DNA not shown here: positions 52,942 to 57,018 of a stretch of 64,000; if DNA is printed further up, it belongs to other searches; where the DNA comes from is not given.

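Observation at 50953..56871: Amine oxidase + kinase-STAND two-gene unit: candidate undescribed signalling or defence system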

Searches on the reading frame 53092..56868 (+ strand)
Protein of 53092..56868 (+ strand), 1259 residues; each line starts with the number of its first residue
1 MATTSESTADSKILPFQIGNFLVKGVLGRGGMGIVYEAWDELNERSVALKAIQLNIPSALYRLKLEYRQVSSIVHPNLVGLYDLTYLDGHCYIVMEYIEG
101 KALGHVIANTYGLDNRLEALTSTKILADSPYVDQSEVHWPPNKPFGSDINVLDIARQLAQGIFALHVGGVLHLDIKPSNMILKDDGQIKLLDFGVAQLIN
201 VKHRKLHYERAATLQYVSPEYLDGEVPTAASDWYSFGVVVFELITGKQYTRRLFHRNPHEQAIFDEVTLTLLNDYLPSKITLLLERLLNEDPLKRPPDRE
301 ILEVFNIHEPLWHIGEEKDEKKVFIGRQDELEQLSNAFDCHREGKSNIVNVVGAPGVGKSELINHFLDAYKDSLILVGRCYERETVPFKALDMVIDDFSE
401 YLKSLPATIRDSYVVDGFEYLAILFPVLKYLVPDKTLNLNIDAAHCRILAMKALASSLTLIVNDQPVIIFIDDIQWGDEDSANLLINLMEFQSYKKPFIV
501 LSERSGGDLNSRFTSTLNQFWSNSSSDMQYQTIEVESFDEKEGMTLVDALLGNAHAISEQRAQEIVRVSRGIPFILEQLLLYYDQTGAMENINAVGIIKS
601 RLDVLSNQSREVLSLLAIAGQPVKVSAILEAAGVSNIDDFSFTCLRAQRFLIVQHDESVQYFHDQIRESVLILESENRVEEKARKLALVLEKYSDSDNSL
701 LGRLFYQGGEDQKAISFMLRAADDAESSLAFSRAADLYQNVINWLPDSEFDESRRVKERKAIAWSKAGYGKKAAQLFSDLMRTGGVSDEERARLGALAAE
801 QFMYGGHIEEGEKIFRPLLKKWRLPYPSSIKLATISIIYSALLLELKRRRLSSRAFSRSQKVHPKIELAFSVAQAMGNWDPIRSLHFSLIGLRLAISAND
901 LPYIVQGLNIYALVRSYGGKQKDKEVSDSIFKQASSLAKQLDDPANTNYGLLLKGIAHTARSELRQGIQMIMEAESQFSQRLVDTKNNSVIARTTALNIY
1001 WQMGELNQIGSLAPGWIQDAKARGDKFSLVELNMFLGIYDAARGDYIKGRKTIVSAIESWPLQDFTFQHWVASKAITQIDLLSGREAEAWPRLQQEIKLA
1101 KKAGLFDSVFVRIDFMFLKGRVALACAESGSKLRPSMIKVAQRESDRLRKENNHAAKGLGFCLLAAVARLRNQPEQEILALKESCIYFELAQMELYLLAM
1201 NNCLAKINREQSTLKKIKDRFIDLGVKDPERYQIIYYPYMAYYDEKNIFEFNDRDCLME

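Call 8: search_protein_families(library=pfam, proteins=[window:53092-56868:+], max_evalue=0.01)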
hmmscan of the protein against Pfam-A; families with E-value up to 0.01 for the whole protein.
window:53092-56868:+ (1259 aa): 8 families
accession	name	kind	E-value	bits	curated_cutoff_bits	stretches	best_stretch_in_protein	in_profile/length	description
PF00069.31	Pkinase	-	2.4e-40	139.1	31.7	1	23-302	3-258/263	Protein kinase domain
PF07714.23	PK_Tyr_Ser-Thr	-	6.4e-28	98.2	23.1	1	26-303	6-256/258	Protein tyrosine and serine/threonine kinase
PF13191.12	AAA_16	-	6.5e-20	72.7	32.6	1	324-500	2-166/167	AAA ATPase domain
PF03109.22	ABC1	-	5e-05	23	22.9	1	147-206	164-224/244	ABC1 atypical kinase-like domain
PF01637.24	ATPase_2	-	0.00064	20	33.2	1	324-578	1-224/225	ATPase domain predominantly from Archaea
PF13401.12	AAA_22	-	0.00093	20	27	1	347-493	6-112/130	AAA domain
PF20703.3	nSTAND1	-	0.0011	19.1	27.1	1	318-363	10-50/379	Novel STAND NTPase 1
PF00931.28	NB-ARC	-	0.0036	17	23.5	0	329-578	3-200/248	NB-ARC domain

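Call 9: search_protein_families(library=padloc, proteins=[window:53092-56868:+], max_evalue=0.01)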
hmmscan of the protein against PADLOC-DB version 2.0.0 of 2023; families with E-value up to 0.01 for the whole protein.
window:53092-56868:+ (1259 aa): 36 families (the best 25 are shown)
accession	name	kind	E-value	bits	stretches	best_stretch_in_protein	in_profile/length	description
PDLC04138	mad6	-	5.8e-49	165.6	1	19-306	51-311/659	mads_6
PDLC04042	PD-T4-6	-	9.4e-46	154.8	2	151-300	111-264/292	-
PDLC04053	PD-T4-6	-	1.1e-45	154.4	2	151-296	112-258/311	-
PDLC04060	PD-T4-6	-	2.9e-40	136.6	2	150-247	109-206/486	-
PDLC04047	PD-T4-6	-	6.8e-40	135.1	2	150-247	112-209/327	-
PDLC04061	PD-T4-6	-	1e-37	128.9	2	151-248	122-221/510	-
PDLC04043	PD-T4-6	-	1.1e-36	124.9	2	17-109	13-108/452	-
PDLC04057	PD-T4-6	-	1.2e-36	124.7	2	150-293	109-254/443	-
PDLC04054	PD-T4-6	-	1.8e-36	124.3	2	150-296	112-260/347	-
PDLC04039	PD-T4-6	-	6.1e-35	119.1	2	150-248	115-213/458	-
PDLC04048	PD-T4-6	-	4.7e-34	116.3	2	150-247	112-209/354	-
PDLC01088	C3a189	-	4.4e-33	112.8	1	26-302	4-254/840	kinase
PDLC04041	PD-T4-6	-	7e-32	109.2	2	18-109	27-122/443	-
PDLC04050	PD-T4-6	-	4.9e-31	106.1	2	16-109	60-156/480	-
PDLC03920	MkoA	-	2.7e-30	103.4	1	29-303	17-272/1112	-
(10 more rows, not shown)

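Call 10: search_protein_families(library=ncbifam, proteins=[window:53092-56868:+], max_evalue=0.01)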
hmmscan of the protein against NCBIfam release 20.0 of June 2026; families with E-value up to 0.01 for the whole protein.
window:53092-56868:+ (1259 aa): 18 families
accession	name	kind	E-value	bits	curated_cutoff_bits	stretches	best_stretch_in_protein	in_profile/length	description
NF033483.0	PknB_PASTA_kin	equivalog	3.5e-43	148.5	450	2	151-247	109-205/563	Stk1 family PASTA domain-containing Ser/Thr kinase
NF047741.1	antiphage_MADS6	equivalog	6.2e-40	137.3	460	2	151-305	301-457/612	methylation-associated defense system protein kinase MAD6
TIGR03903.1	TOMM_kin_cyc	equivalog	2.1e-31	108.7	705.75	2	157-248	87-187/1267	TOMM system kinase/cyclase fusion protein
NF052427.1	StpK7MSMEG_1200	equivalog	4.6e-27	94.7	900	2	18-110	6-101/601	serine/threonine protein kinase StpK7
NF038150.1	lanthi_synth_IV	equivalog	3.1e-19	68.8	650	1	19-311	189-459/851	class IV lanthionine synthetase LanL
NF009651.0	PRK13184.1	equivalog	5.3e-19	67.7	839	1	24-270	7-252/932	serine/threonine-protein kinase PknD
NF038151.1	lanthi_synth_III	equivalog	1e-14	53.9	575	2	151-248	338-427/833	class III lanthionine synthetase LanKC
NF053615.1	SerThrKinAfsKStmc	equivalog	5.2e-12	45.2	1300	1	154-299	117-258/809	protein serine/threonine kinase AfsK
NF011464.0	PRK14879.1-7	equivalog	2.4e-07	30.7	246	1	152-198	106-151/221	Kae1-associated kinase Bud32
NF043056.1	T4SS_LegK1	equivalog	4e-07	29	550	1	170-295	210-344/516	Dot/Icm T4SS effector kinase LegK1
NF011462.0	PRK14879.1-3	equivalog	9.1e-07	28.8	174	1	153-197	86-129/192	Kae1-associated kinase Bud32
TIGR03724.2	arch_bud32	equivalog_domain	2.7e-06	27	125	1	153-198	89-133/193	KEOPS complex kinase/ATPase Bud32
NF040586.1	FxSxx_TPR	equivalog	3.8e-06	25.6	300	1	321-371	5-50/830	FxSxx-COOH system tetratricopeptide repeat protein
NF011463.0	PRK14879.1-4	equivalog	4.9e-06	26.1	188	1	160-200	125-164/237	Kae1-associated kinase Bud32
NF033442.0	BREX_PglW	equivalog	4.5e-05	21.3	990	1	19-247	512-707/1391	BREX system serine/threonine kinase PglW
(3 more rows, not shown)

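Call 18: find_homologous_proteins(query=window:53092-56868:+)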
Query window:53092-56868:+ (1259 aa): 1907 proteins with E <= 0.001 among 8000 candidates; the best 120 are listed.
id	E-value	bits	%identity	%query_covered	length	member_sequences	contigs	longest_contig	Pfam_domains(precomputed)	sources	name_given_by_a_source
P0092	0.0e+0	2802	99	100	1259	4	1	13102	PF07714.24,PF00069.32,PF03109.23,PF13191.13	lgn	-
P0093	0.0e+0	1281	48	97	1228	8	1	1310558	PF07714.24,PF00069.32,PF13191.13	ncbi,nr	ncbi:serine/threonine-protein kinase [Pseudoalteromonas ardens]|nr:serine/threonine-protein kinase [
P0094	0.0e+0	1280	49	97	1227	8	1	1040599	PF07714.24,PF00069.32,PF13191.13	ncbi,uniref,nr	ncbi:serine/threonine-protein kinase PknK [Pseudoalteromonas rubra]|uniref:serine/threonine-protein 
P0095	1.1e-138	483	29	97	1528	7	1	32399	PF06293.21,PF07714.24,PF00069.32,PF03109.23,PF13191.13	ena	-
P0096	8.7e-134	466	29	97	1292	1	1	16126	PF07714.24,PF00069.32,PF17667.8,PF13191.13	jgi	jgi:eukaryotic-like serine/threonine-protein kinase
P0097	3.5e-132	461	29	94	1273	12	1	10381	PF07714.24,PF00069.32,PF03109.23,PF05729.19,PF01637.25,PF13191.13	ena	-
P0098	2.0e-129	452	29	90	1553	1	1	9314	PF06293.21,PF07714.24,PF00069.32,PF03109.23,PF13191.13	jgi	jgi:serine/threonine protein kinase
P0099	1.3e-128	449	29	93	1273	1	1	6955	PF07714.24,PF00069.32,PF03109.23,PF13401.13,PF01637.25,PF13191.13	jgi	jgi:eukaryotic-like serine/threonine-protein kinase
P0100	1.4e-127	446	29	97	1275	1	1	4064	PF07714.24,PF00069.32,PF03109.23,PF01637.25,PF17667.8,PF13191.13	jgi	jgi:eukaryotic-like serine/threonine-protein kinase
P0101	2.4e-127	445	29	96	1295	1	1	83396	PF07714.24,PF00069.32,PF17667.8,PF13191.13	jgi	jgi:serine/threonine protein kinase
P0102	1.4e-126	442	29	97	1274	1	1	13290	PF07714.24,PF00069.32,PF17667.8,PF13191.13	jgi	jgi:serine/threonine protein kinase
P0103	2.7e-126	441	28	97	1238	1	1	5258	PF07714.24,PF00069.32,PF03109.23,PF13401.13,PF01637.25,PF01636.30,PF13191.13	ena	-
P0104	3.2e-126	441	30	98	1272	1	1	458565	PF07714.24,PF00069.32,PF01637.25,PF13191.13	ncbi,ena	-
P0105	1.5e-125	439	30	88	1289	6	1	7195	PF07714.24,PF00069.32,PF17667.8,PF13191.13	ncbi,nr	ncbi:MAG TPA: protein kinase [Polyangiaceae bacterium]|nr:protein kinase [Polyangiaceae bacterium]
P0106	2.1e-125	439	30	97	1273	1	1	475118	PF07714.24,PF00069.32,PF17667.8,PF13191.13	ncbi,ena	-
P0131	1.9e-120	422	28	97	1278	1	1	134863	PF07714.24,PF00069.32,PF13191.13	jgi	jgi:tetratricopeptide (TPR) repeat protein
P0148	1.2e-117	413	28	98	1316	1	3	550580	PF07714.24,PF00069.32,PF13191.13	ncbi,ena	-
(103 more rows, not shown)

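Call 40: find_encoding_contigs(protein=P0131, flank=6000, max_places=1)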
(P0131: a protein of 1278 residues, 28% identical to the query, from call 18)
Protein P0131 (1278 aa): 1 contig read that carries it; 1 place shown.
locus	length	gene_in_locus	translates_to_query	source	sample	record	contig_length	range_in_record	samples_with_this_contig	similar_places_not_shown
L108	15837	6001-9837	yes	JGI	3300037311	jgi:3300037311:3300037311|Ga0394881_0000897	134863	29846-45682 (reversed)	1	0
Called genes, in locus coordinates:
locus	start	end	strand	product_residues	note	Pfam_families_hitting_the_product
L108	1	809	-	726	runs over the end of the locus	-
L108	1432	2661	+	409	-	-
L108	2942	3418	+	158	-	PF03073:TspO_MBR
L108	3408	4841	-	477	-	PF00324:AA_permease, PF13520:AA_permease_2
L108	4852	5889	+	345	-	PF02746:MR_MLE_N, PF13378:MR_MLE_C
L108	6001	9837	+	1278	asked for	PF00069:Pkinase, PF07714:PK_Tyr_Ser-Thr, PF13191:AAA_16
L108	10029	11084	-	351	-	PF00208:ELFV_dehydrog (weak), PF00742:Homoserine_dh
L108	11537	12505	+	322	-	-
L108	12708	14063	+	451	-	PF00890:FAD_binding_2, PF01266:DAO (weak), PF01593:Amino_oxidase, PF07992:Pyr_redox_2 (weak), PF12831:FAD_oxidored (faint), PF13450:NAD_binding_8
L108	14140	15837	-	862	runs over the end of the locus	PF13517:FG-GAP_3 (faint), PF01839:FG-GAP (faint)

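Call 41: find_encoding_contigs(protein=P0148, flank=6000, max_places=1)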
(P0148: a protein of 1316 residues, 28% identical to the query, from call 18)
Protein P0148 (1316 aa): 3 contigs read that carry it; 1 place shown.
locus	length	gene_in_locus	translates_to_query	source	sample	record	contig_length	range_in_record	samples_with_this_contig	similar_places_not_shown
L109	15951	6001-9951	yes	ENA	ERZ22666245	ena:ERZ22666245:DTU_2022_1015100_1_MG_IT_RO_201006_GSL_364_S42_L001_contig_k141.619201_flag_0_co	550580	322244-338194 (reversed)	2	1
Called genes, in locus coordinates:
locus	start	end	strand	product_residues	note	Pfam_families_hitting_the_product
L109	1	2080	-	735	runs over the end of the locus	PF07504:FTP, PF01447:Peptidase_M4, PF02868:Peptidase_M4_C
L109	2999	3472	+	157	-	PF03073:TspO_MBR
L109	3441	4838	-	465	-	PF00324:AA_permease, PF13520:AA_permease_2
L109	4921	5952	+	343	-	PF13378:MR_MLE_C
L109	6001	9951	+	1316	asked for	PF00069:Pkinase, PF07714:PK_Tyr_Ser-Thr, PF13191:AAA_16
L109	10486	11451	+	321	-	-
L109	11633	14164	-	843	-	PF13517:FG-GAP_3 (faint), PF01839:FG-GAP (faint), PF21348:RGL11_C (faint)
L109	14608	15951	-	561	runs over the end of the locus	PF00361:Proton_antipo_M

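Call 42: find_encoding_contigs(protein=P0106, flank=6000, max_places=1)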
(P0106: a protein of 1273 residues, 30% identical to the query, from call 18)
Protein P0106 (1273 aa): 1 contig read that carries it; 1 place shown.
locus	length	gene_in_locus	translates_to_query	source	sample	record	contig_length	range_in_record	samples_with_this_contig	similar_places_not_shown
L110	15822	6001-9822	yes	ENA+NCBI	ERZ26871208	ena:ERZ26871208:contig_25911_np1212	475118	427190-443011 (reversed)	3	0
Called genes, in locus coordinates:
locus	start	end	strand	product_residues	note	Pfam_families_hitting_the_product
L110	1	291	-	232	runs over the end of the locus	PF07991:KARI_N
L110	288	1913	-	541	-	PF00920:ILVD_EDD_N, PF24877:ILV_EDD_C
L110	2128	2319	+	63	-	-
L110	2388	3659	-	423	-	PF02403:Seryl_tRNA_N, PF00587:tRNA-synt_2b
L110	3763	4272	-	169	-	-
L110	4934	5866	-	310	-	PF00027:cNMP_binding, PF06210:DUF1003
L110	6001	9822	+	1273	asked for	PF00069:Pkinase, PF07714:PK_Tyr_Ser-Thr, PF17667:Pkinase_fungal (weak), PF13191:AAA_16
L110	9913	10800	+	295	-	-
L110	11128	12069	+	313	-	PF03462:PCRF, PF00472:RF-1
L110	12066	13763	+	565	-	PF01336:tRNA_anti-codon, PF00152:tRNA-synt_2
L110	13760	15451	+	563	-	PF12704:MacB_PCD (faint), PF02687:FtsX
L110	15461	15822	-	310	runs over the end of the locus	PF00196:GerE, PF08281:Sigma70_r4_2 (faint)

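Call 43: find_encoding_contigs(protein=P0096, flank=6000, max_places=1)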
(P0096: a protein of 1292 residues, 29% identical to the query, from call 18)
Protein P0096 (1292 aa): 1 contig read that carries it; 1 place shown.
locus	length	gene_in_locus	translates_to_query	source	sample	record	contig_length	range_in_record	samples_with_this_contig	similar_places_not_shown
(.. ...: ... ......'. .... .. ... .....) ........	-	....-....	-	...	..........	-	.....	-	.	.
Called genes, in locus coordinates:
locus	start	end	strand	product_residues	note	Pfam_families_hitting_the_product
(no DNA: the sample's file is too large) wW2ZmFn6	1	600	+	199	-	?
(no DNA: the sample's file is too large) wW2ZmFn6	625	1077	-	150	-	-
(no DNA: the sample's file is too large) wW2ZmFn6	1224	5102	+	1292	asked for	PF00069:Pkinase, PF07714:PK_Tyr_Ser-Thr, PF00069:Pkinase, PF17667:Pkinase_fungal (weak), PF13191:AAA_16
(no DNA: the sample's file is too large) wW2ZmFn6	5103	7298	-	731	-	PF01804:Penicil_amidase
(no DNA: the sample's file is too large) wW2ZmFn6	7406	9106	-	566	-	-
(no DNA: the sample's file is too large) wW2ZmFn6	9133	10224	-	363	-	-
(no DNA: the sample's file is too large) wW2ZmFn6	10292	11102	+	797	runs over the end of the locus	-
